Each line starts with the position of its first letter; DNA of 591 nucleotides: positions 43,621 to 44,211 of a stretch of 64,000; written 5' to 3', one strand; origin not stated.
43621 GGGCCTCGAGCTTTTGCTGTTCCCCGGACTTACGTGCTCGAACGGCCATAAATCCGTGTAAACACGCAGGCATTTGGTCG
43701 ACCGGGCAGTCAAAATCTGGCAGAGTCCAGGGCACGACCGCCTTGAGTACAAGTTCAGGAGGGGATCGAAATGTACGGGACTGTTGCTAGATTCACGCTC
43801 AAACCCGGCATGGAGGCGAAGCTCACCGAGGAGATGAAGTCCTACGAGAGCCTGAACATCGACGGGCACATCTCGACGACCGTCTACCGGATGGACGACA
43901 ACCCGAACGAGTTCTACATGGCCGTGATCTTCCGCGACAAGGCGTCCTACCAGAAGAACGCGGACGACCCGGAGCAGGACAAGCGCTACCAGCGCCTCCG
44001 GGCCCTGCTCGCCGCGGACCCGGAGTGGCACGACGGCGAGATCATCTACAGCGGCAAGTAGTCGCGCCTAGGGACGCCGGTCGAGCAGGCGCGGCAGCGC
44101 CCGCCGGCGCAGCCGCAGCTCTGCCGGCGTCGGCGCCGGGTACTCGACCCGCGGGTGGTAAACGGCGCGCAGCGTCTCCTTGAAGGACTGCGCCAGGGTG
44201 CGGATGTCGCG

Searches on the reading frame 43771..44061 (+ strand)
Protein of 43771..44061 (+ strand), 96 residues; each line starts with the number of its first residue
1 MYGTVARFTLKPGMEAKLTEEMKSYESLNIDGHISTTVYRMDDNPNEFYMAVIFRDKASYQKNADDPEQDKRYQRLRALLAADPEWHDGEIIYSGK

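Call 77: search_protein_families(library=pfam, proteins=[window:43771-44061:+], max_evalue=0.001)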
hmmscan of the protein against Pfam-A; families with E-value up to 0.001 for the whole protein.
window:43771-44061:+ (96 aa): 1 family
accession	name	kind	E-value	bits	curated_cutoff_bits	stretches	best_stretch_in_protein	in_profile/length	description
PF03992.22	ABM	-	4.3e-09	36.9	23.1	1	1-62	1-65/78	Antibiotic biosynthesis monooxygenase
